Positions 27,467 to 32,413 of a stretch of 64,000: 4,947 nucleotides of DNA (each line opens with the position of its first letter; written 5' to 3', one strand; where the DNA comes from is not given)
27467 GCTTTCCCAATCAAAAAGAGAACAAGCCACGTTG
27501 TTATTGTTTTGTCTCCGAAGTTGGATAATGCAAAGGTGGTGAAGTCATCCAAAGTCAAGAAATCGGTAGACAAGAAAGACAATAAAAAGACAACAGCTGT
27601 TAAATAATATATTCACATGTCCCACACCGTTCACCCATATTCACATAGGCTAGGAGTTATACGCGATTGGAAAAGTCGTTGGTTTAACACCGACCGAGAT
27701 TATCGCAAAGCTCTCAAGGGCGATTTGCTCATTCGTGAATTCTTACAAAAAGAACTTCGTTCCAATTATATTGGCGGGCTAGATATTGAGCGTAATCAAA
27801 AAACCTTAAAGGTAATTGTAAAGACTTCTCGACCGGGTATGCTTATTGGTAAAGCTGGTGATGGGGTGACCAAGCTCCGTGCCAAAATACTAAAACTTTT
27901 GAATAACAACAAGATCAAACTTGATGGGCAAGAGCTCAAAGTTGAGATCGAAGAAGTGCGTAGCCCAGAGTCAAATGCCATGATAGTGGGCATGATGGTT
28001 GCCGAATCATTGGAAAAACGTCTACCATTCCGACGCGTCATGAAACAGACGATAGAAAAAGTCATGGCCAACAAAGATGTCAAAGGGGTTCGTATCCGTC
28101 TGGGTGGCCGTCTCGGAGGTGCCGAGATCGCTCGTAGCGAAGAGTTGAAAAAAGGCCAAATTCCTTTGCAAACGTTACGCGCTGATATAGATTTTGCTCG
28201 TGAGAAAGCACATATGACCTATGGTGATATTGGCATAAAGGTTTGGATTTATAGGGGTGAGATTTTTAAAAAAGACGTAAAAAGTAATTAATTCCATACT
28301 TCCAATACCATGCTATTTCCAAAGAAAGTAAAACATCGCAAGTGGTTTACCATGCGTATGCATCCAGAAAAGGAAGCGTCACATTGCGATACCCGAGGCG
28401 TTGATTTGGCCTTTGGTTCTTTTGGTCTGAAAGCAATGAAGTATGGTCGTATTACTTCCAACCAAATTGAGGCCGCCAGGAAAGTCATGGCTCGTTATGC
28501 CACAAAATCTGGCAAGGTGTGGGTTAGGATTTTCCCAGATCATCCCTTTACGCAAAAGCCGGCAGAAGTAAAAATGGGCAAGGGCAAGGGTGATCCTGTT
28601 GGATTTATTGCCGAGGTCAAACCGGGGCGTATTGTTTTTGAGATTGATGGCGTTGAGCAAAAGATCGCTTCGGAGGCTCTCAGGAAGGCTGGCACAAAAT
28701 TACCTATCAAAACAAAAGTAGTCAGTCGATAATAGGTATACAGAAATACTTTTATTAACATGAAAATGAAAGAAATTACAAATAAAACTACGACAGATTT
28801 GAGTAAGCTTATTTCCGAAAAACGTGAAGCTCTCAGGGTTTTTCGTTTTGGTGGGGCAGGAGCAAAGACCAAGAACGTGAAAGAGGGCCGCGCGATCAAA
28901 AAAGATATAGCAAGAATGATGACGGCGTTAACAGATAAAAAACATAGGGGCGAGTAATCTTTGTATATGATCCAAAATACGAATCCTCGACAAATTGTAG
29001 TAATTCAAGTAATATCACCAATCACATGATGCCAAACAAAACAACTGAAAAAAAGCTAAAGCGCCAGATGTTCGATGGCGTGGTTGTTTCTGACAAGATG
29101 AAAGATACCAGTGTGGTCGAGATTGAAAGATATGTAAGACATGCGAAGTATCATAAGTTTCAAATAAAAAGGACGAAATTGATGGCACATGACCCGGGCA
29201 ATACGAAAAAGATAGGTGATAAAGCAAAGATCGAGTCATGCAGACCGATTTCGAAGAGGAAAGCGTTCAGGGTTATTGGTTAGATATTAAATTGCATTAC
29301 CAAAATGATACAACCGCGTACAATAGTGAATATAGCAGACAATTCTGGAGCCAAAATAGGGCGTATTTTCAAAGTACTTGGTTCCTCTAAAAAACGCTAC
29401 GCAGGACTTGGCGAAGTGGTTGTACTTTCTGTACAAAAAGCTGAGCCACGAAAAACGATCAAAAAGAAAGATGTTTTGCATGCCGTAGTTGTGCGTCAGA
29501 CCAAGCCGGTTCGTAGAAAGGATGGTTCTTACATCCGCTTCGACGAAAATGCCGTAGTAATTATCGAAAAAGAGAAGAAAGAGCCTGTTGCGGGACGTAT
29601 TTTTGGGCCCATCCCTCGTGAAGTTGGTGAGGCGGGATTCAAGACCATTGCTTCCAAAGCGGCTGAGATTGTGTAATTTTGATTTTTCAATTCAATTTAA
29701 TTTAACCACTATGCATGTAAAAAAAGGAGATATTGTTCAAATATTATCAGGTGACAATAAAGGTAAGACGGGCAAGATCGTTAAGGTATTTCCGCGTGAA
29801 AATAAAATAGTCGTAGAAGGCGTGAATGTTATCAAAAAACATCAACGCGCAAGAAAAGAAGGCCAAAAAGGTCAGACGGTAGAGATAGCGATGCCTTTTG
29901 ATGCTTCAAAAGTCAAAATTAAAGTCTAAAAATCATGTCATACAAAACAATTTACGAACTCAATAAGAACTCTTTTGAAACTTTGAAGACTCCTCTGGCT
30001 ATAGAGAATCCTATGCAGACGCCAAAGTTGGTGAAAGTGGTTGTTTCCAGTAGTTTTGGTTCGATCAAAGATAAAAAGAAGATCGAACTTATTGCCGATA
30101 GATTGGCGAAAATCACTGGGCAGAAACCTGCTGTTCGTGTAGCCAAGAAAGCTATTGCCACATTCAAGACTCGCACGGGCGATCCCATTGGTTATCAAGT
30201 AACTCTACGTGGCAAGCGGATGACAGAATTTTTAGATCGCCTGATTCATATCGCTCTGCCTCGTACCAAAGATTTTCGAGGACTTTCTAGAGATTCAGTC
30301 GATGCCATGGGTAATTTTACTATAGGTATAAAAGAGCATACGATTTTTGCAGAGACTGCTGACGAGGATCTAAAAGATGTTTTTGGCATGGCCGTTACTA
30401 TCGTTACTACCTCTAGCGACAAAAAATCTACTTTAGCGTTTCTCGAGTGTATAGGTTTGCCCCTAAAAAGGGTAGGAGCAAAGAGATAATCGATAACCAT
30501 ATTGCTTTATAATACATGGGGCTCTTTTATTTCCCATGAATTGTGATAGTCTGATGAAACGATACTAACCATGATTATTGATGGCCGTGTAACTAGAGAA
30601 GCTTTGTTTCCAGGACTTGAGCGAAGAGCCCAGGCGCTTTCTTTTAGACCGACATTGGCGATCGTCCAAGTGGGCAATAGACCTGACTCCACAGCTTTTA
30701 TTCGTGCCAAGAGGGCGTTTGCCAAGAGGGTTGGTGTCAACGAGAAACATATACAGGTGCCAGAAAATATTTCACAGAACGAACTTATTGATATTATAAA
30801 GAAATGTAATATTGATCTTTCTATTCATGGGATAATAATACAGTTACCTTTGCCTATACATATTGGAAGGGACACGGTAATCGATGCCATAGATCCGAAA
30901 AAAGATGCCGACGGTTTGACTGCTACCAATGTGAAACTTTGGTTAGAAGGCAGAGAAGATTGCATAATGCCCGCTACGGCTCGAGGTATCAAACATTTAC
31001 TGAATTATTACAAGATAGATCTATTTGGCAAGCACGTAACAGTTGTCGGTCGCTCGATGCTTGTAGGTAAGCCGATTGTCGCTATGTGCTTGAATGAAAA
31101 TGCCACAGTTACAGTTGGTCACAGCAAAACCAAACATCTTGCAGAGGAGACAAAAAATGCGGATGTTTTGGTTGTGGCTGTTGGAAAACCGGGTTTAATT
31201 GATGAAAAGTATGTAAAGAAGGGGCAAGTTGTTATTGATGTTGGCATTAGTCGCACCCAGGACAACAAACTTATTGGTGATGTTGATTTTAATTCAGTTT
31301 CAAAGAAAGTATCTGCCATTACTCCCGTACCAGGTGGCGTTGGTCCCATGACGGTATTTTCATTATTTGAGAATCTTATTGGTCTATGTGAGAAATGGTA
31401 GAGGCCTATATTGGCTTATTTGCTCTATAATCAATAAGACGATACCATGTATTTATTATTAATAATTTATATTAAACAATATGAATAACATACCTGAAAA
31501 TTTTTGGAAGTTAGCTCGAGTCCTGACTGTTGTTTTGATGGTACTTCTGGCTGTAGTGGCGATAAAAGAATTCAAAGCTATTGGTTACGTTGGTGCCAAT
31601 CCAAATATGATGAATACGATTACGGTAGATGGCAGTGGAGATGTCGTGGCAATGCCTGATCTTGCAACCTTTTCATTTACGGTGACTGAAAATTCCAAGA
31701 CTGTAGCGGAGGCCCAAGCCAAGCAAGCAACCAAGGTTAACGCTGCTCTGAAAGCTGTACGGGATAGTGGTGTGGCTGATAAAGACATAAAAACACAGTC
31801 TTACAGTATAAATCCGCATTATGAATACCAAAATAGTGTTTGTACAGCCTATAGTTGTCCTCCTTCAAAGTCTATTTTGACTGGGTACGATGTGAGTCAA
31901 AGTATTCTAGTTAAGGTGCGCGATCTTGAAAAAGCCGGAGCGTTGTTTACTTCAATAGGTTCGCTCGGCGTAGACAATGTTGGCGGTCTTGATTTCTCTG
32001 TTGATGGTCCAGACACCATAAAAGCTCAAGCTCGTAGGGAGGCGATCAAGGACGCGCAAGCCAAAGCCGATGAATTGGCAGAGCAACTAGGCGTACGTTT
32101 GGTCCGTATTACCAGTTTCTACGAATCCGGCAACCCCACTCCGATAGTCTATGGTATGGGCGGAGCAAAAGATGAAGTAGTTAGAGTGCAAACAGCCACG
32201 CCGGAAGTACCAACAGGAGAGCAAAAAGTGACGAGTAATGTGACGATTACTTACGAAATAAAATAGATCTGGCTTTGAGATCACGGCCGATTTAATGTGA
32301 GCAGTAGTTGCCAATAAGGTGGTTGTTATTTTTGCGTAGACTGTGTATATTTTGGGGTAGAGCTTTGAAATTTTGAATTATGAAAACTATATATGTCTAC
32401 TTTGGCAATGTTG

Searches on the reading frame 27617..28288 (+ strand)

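Call 69: search_protein_families(library=pfam, proteins=[window:27617-28288:+], max_evalue=0.00001)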
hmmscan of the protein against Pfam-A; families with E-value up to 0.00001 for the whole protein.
window:27617-28288:+ (224 aa): 2 families
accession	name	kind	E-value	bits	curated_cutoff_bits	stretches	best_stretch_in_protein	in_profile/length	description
PF00189.25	Ribosomal_S3_C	-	1.3e-30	106.1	34.1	1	128-211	1-83/83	Ribosomal protein S3, C-terminal domain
PF07650.23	KH_2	-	1.5e-14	54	22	1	39-118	2-77/78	KH domain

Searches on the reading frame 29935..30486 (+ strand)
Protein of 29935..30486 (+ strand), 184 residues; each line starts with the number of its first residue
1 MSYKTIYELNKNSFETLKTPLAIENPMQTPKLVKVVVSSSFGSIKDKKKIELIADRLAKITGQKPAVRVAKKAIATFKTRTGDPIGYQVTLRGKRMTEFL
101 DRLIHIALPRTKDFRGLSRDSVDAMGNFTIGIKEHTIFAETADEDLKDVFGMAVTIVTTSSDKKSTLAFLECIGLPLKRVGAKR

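Call 69: search_protein_families(library=pfam, proteins=[window:29935-30486:+], max_evalue=0.00001)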
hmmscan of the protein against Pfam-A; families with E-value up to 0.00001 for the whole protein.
window:29935-30486:+ (184 aa): 2 families
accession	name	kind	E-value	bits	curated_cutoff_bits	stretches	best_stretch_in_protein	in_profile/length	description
PF00673.26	Ribosomal_L5_C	-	2.6e-28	98.4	27.8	1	84-176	1-93/94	ribosomal L5P family C-terminus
PF00281.24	Ribosomal_L5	-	3.1e-16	59.8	34.9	1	25-80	1-57/57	Ribosomal protein L5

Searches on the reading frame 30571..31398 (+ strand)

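Call 69: search_protein_families(library=pfam, proteins=[window:30571-31398:+], max_evalue=0.00001)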
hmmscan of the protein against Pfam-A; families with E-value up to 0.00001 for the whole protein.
window:30571-31398:+ (276 aa): 2 families
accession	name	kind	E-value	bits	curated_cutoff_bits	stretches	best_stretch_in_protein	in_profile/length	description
PF02882.25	THF_DHG_CYH_C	-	1.2e-60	203.8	27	1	119-274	3-157/160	Tetrahydrofolate dehydrogenase/cyclohydrolase, NAD(P)-binding domain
PF00763.28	THF_DHG_CYH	-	1.9e-29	102.7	32.8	1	5-114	3-115/115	Tetrahydrofolate dehydrogenase/cyclohydrolase, catalytic domain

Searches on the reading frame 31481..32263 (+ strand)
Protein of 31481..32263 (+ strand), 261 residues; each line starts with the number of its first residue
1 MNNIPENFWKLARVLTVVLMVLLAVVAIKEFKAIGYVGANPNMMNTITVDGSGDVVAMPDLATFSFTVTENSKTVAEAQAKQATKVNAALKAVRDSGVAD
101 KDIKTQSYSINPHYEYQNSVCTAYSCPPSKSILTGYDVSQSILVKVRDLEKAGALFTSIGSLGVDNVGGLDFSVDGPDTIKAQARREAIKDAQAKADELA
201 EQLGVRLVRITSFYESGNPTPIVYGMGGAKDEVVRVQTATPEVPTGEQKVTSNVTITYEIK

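Call 94: search_protein_families(library=pfam, proteins=[window:31481-32263:+], max_evalue=0.001)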
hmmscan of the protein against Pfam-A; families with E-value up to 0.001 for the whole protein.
window:31481-32263:+ (261 aa): 1 family
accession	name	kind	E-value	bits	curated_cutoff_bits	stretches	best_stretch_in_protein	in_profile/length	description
PF04402.19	SIMPL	-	2.8e-49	168.6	25.2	1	47-258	1-205/205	Protein of unknown function (DUF541)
